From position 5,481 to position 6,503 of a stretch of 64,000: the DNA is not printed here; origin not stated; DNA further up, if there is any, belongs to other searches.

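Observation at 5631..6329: Orphan radical SAM enzyme inside the btuF-cbiB-cobD-cbiP transcription unit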

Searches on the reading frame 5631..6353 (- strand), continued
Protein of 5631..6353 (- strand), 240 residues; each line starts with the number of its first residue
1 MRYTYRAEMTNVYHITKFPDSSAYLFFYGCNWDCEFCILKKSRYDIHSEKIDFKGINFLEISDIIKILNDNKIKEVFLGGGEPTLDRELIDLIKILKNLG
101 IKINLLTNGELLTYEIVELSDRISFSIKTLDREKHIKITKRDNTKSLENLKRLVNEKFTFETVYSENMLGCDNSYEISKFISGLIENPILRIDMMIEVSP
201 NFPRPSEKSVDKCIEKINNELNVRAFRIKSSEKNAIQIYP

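Call 62: search_solved_structures(query=A3, max_evalue=0.001, show_alignments=3)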
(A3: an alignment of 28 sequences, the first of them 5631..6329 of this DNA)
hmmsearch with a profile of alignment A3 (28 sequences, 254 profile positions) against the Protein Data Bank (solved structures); distinct sequences matched with E-value up to 0.001: 26.
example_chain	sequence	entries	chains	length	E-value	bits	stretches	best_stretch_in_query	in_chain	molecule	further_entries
2fb2_A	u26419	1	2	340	5.8e-15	58.8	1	23-207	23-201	Molybdenum cofactor biosynthesis protein A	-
1tv7_A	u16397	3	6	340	6.1e-15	58.7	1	23-207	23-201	Molybdenum cofactor biosynthesis protein A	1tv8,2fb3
3c8f_A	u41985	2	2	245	3.7e-13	52.9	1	20-231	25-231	Pyruvate formate-lyase 1-activating enzyme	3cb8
8fo0_A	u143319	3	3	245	4.8e-12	49.3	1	20-211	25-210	Pyruvate formate-lyase 1-activating enzyme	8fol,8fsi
6y1x_A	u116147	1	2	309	5.7e-10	42.4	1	23-235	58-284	Radical SAM domain protein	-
8vpo_A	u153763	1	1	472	2.2e-09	40.5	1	19-178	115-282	Radical SAM core domain-containing protein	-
3can_A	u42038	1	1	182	1.8e-07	34.3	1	76-196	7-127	Pyruvate-formate lyase-activating enzyme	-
7vob_C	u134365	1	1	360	1.2e-06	31.6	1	55-170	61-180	Cytosylglucuronate decarboxylase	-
7voc_C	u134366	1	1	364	1.2e-06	31.5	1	55-170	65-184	Cytosylglucuronate decarboxylase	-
6c8v_A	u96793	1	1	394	1.5e-06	31.2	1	55-174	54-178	Coenzyme PQQ synthesis protein E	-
7tol_A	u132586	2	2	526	1.7e-06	31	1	59-174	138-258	glycerol dibiphytanyl glycerol tetraether - macrocyclic archaeol synthase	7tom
5v1q_A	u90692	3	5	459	2.4e-06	30.6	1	66-205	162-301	Radical SAM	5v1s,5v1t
6djt_A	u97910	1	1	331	1.2e-05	28.3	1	80-188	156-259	S-adenosyl-L-methionine-dependent tRNA 4-demethylwyosine synthase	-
2z2u_A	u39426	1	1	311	1.5e-05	28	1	80-189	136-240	UPF0026 protein MJ0257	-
7bi7_A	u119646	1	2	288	5.6e-05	26.1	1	24-229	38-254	FeMo cofactor biosynthesis protein NifB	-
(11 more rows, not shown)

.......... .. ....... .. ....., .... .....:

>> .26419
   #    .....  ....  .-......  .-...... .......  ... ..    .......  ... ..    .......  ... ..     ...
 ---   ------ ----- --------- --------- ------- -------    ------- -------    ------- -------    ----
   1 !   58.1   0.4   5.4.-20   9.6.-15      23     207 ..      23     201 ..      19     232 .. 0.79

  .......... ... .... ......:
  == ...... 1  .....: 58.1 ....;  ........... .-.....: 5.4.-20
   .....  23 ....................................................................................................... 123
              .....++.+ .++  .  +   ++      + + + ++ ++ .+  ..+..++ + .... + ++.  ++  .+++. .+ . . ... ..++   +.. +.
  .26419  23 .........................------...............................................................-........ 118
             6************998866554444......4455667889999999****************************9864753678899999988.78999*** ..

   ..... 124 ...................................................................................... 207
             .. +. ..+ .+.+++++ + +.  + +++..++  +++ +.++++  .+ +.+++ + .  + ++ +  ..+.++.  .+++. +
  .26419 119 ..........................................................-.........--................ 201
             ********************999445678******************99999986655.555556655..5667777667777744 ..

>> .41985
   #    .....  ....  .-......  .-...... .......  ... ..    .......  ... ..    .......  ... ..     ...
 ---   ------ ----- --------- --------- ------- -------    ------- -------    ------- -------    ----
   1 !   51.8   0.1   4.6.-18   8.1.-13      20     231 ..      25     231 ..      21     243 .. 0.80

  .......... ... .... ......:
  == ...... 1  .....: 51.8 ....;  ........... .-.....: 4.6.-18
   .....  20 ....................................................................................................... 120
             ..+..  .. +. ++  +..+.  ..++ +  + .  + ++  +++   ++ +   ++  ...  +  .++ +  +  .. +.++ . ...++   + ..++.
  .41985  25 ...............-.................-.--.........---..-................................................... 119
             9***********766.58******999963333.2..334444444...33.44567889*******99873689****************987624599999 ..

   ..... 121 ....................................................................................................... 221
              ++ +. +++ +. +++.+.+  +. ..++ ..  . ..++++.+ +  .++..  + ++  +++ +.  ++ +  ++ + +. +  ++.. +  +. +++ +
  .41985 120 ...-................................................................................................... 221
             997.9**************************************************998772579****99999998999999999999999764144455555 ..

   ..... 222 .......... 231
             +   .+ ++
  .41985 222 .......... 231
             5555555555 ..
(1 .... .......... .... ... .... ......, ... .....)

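Call 64: search_protein_families(library=ncbifam, proteins=[L011:5827-6621:+, L097:11153-11776:+, L011:9819-11099:+, L039:9243-10004:+], max_evalue=0.01)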
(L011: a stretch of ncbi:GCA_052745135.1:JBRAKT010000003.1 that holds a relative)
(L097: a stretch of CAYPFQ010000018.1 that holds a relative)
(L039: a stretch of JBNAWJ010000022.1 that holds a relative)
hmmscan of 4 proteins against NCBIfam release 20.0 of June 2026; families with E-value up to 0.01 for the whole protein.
L011:5827-6621:+ (264 aa): 0 families

L097:11153-11776:+ (207 aa): 0 families

L011:9819-11099:+ (426 aa): 187 families (the best 25 are shown)
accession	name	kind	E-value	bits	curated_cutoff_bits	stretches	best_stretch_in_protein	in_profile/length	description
NF007082.0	PRK09536.1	equivalog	4.2e-80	269.8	537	1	3-352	3-350/402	corrinoid ABC transporter ATPase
NF008409.0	PRK11231.1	equivalog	3e-58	197.1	375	1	4-251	3-249/255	Fe(3+) dicitrate ABC transporter ATP-binding protein FecE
NF010068.0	PRK13548.1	equivalog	9.9e-58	195.3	261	1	3-256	5-259/261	heme ABC transporter ATP-binding protein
TIGR03873.1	F420-0_ABC_ATP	hypoth_equivalog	1.4e-57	194.9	372.4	1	5-253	3-250/256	putative F420-0 ABC transporter ATP-binding protein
NF007863.0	PRK10575.1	equivalog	5.4e-50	170.1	433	1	6-249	14-257/265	Fe3+-hydroxamate ABC transporter ATP-binding protein FhuC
NF052485.1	sider_ATP_EitC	equivalog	4.4e-48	163.9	485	1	17-244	16-239/251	siderophore ABC transporter ATP-binding protein EitC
TIGR02315.1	ABC_phnC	equivalog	2.5e-45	154.8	266.1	1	4-235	2-240/243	phosphonate ABC transporter ATP-binding protein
NF007606.0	PRK10253.1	equivalog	4.7e-43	147.5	497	1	9-258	13-262/266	iron-enterobactin ABC transporter ATP-binding protein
NF043075.1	MMSYN1_0197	equivalog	7.1e-39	133.7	550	1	4-225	3-218/341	spermidine/putrescine ABC transporter ATP-binding protein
NF053840.1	MnTportMntADein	equivalog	3.2e-38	131.6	400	1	4-246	2-238/240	manganese ABC transporter ATP-binding protein MntA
NF040933.2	ABC_arch_GlcV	equivalog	9.1e-38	130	450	1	4-228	3-230/357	glucose ABC transporter ATP-binding protein GlcV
TIGR04520.1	ECF_ATPase_1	equivalog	2.3e-36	125.6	315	1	4-236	1-232/269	energy-coupling factor transporter ATPase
NF040873.1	AztA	equivalog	2.7e-36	125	220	1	13-203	2-182/191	zinc ABC transporter ATP-binding protein AztA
NF040840.2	tungstate_WtpC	equivalog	2.9e-36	125.4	440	1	4-229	2-220/347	tungstate ABC transporter ATP-binding protein WtpC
NF007739.0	PRK10419.1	subfamily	2.7e-35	122.2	354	1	14-228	23-240/268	nickel ABC transporter ATP-binding protein NikE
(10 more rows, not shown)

L039:9243-10004:+ (253 aa): 1 family
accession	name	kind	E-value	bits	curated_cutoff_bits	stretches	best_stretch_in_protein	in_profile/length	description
NF038002.1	bifunc_CbiS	equivalog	4.5e-20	72.3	250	1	31-238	4-193/335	bifunctional adenosylcobinamide hydrolase/alpha-ribazole phosphatase CbiS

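Call 68: search_protein_families(library=ncbifam, proteins=[L008:8844-10304:+, L017:10343-11803:+, L017:11836-13326:+, L017:8832-9356:+, L017:9314-10249:+], max_evalue=1e-10)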
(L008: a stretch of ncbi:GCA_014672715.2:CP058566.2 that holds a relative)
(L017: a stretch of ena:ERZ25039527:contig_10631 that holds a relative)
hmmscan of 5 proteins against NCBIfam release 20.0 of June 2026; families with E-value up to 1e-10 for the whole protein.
L008:8844-10304:+ (486 aa): 18 families
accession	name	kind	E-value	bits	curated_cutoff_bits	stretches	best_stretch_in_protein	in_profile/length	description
TIGR02026.1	BchE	equivalog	7.6e-45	153.7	481.35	1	5-422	4-433/497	magnesium-protoporphyrin IX monomethyl ester anaerobic oxidative cyclase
NF050148.1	rSAM_ApyD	equivalog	2.6e-40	138.5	750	1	30-375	31-395/645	RiPP biosynthesis radical SAM protein ApyD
TIGR04479.1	bcpD_PhpK_rSAM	subfamily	6.5e-36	123.8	600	1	14-353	62-411/504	PhpK family radical SAM P-methyltransferase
TIGR04072.2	rSAM_ladder_B12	equivalog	2.4e-35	122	360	1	24-407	18-403/443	lipid biosynthesis B12-binding/radical SAM protein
TIGR03471.1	HpnJ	equivalog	6.1e-35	121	577.6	1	72-384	79-398/472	hopanoid biosynthesis associated radical SAM protein HpnJ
NF038361.1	rSAM_Sden_1168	equivalog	2.7e-31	108.7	575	1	46-421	126-516/560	Sden_1168 family B12-binding radical SAM P-methyltransferase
TIGR04385.1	B12_rSAM_cofa1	equivalog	1.1e-29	104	450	1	23-351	19-364/438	B12 lower ligand biosynthesis radical SAM protein BzaD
TIGR03975.1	rSAM_ocin_1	subfamily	1.2e-29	103.4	281.85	1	50-351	118-430/606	RiPP maturation radical SAM C-methyltransferase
TIGR04014.1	B12_SAM_MJ_0865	equivalog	1.8e-24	86.4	360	1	26-375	13-360/434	methyl-coenzyme M reductase glutamine C-methyltransferase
TIGR04013.1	B12_SAM_MJ_1487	hypoth_equivalog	4.4e-23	81.7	251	1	54-371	36-355/382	TIGR04013 family B12-binding domain/radical SAM domain-containing protein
TIGR04190.1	B12_SAM_Ta0216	equivalog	2e-21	76.2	500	1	24-351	37-394/554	TIGR04190 family B12-binding domain/radical SAM domain protein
NF040542.1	rSAM_RCCLKC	equivalog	4.6e-20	72.2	450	1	32-349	21-348/423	arsinothricin biosynthesis radical SAM protein ArsL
TIGR04367.1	HpnR_B12_rSAM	equivalog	7.9e-20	70.8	650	1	1-324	1-326/490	hopanoid C-3 methylase HpnR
NF033712.0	B12_rSAM_KedN5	subfamily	3.2e-19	68.6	700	1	56-247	58-258/624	KedN5 family methylcobalamin-dependent radical SAM C-methyltransferase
NF033070.1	rSAM_AprD4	equivalog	3.4e-19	69.1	500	1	182-383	195-400/456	AprD4 family radical SAM diol-dehydratase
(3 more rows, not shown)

L017:10343-11803:+ (486 aa): 16 families
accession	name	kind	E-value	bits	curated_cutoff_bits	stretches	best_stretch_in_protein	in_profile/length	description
TIGR02026.1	BchE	equivalog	3.8e-45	154.7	481.35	1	24-374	22-388/497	magnesium-protoporphyrin IX monomethyl ester anaerobic oxidative cyclase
NF050148.1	rSAM_ApyD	equivalog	1.2e-37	129.7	750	1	26-354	27-370/645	RiPP biosynthesis radical SAM protein ApyD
TIGR04479.1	bcpD_PhpK_rSAM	subfamily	1.1e-34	119.7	600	1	15-352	63-410/504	PhpK family radical SAM P-methyltransferase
NF038361.1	rSAM_Sden_1168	equivalog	1.2e-33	116.6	575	1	60-376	140-476/560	Sden_1168 family B12-binding radical SAM P-methyltransferase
TIGR03471.1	HpnJ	equivalog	2.7e-32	112.3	577.6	1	70-379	77-393/472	hopanoid biosynthesis associated radical SAM protein HpnJ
TIGR04072.2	rSAM_ladder_B12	equivalog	4.4e-30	104.7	360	1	18-383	12-382/443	lipid biosynthesis B12-binding/radical SAM protein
TIGR04385.1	B12_rSAM_cofa1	equivalog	3.6e-26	92.4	450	1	23-353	19-366/438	B12 lower ligand biosynthesis radical SAM protein BzaD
TIGR03975.1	rSAM_ocin_1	subfamily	3.8e-22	78.5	281.85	1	54-350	122-429/606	RiPP maturation radical SAM C-methyltransferase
TIGR04013.1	B12_SAM_MJ_1487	hypoth_equivalog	6.7e-20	71.3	251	1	62-235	45-202/382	TIGR04013 family B12-binding domain/radical SAM domain-containing protein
TIGR04014.1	B12_SAM_MJ_0865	equivalog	2e-19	69.7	360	1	91-375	70-360/434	methyl-coenzyme M reductase glutamine C-methyltransferase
NF033070.1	rSAM_AprD4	equivalog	2.1e-19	69.8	500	1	156-374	161-391/456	AprD4 family radical SAM diol-dehydratase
NF040542.1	rSAM_RCCLKC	equivalog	2.5e-18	66.5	450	1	25-349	14-348/423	arsinothricin biosynthesis radical SAM protein ArsL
NF033712.0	B12_rSAM_KedN5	subfamily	2.5e-18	65.7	700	1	58-258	60-268/624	KedN5 family methylcobalamin-dependent radical SAM C-methyltransferase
TIGR04190.1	B12_SAM_Ta0216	equivalog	4.7e-16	58.5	500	1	22-355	35-398/554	TIGR04190 family B12-binding domain/radical SAM domain protein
TIGR04367.1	HpnR_B12_rSAM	equivalog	2.3e-14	52.8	650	1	1-307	1-309/490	hopanoid C-3 methylase HpnR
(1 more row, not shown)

L017:11836-13326:+ (496 aa): 17 families
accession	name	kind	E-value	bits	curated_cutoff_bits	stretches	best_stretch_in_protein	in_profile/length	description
TIGR02026.1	BchE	equivalog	1e-42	146.7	481.35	1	28-383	24-394/497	magnesium-protoporphyrin IX monomethyl ester anaerobic oxidative cyclase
NF050148.1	rSAM_ApyD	equivalog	2.2e-40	138.7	750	1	27-375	26-392/645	RiPP biosynthesis radical SAM protein ApyD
TIGR03471.1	HpnJ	equivalog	1.5e-35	123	577.6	1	72-413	77-419/472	hopanoid biosynthesis associated radical SAM protein HpnJ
TIGR04479.1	bcpD_PhpK_rSAM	subfamily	3.4e-33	114.8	600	1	117-353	174-409/504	PhpK family radical SAM P-methyltransferase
NF038361.1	rSAM_Sden_1168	equivalog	7.6e-33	113.9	575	1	64-423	142-515/560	Sden_1168 family B12-binding radical SAM P-methyltransferase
TIGR04072.2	rSAM_ladder_B12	equivalog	3.2e-29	101.8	360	1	19-390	11-386/443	lipid biosynthesis B12-binding/radical SAM protein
TIGR03975.1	rSAM_ocin_1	subfamily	6.6e-26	90.9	281.85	1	45-350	112-427/606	RiPP maturation radical SAM C-methyltransferase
TIGR04385.1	B12_rSAM_cofa1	equivalog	1.3e-24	87.3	450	1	2-352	1-363/438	B12 lower ligand biosynthesis radical SAM protein BzaD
TIGR04014.1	B12_SAM_MJ_0865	equivalog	2.5e-20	72.7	360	1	24-380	9-362/434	methyl-coenzyme M reductase glutamine C-methyltransferase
TIGR04013.1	B12_SAM_MJ_1487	hypoth_equivalog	3.8e-20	72.1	251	0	26-237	10-202/382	TIGR04013 family B12-binding domain/radical SAM domain-containing protein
NF033070.1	rSAM_AprD4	equivalog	4.1e-18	65.5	500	1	160-386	163-400/456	AprD4 family radical SAM diol-dehydratase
NF033712.0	B12_rSAM_KedN5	subfamily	1.4e-16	59.9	700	1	58-262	58-270/624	KedN5 family methylcobalamin-dependent radical SAM C-methyltransferase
TIGR04295.1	B12_rSAM_oligo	hypoth_equivalog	2.9e-14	52.6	400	1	50-373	62-381/422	TIGR04295 family B12-binding domain-containing radical SAM protein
NF040542.1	rSAM_RCCLKC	equivalog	5.7e-14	52.1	450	1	30-352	17-349/423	arsinothricin biosynthesis radical SAM protein ArsL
TIGR04367.1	HpnR_B12_rSAM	equivalog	2.2e-13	49.6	650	1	1-309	1-309/490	hopanoid C-3 methylase HpnR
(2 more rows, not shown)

L017:8832-9356:+ (174 aa): 0 families

L017:9314-10249:+ (311 aa): 12 families
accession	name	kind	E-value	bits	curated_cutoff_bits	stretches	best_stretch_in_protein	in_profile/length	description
NF050148.1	rSAM_ApyD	equivalog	5e-33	114.4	750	1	3-209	178-391/645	RiPP biosynthesis radical SAM protein ApyD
TIGR04479.1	bcpD_PhpK_rSAM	subfamily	6.3e-29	100.7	600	1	22-190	241-410/504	PhpK family radical SAM P-methyltransferase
TIGR03471.1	HpnJ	equivalog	2.1e-26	92.9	577.6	1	21-220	196-396/472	hopanoid biosynthesis associated radical SAM protein HpnJ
TIGR02026.1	BchE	equivalog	3.3e-26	92.2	481.35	1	3-220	169-395/497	magnesium-protoporphyrin IX monomethyl ester anaerobic oxidative cyclase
TIGR04072.2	rSAM_ladder_B12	equivalog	7.1e-23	80.9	360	1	23-225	181-386/443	lipid biosynthesis B12-binding/radical SAM protein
TIGR04385.1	B12_rSAM_cofa1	equivalog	2e-20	73.5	450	1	7-190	180-365/438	B12 lower ligand biosynthesis radical SAM protein BzaD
NF038361.1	rSAM_Sden_1168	equivalog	2.8e-17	62.5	575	1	3-258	249-515/560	Sden_1168 family B12-binding radical SAM P-methyltransferase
NF033070.1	rSAM_AprD4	equivalog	3.7e-16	59.1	500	1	22-218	196-397/456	AprD4 family radical SAM diol-dehydratase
TIGR04013.1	B12_SAM_MJ_1487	hypoth_equivalog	6.7e-12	44.9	251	0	112-211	254-357/382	TIGR04013 family B12-binding domain/radical SAM domain-containing protein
TIGR04014.1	B12_SAM_MJ_0865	equivalog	1.1e-11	44.2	360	1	22-214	160-361/434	methyl-coenzyme M reductase glutamine C-methyltransferase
TIGR03975.1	rSAM_ocin_1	subfamily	1.7e-11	43.4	281.85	1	22-189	261-430/606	RiPP maturation radical SAM C-methyltransferase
TIGR04295.1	B12_rSAM_oligo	hypoth_equivalog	3.2e-11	42.6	400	1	22-148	200-319/422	TIGR04295 family B12-binding domain-containing radical SAM protein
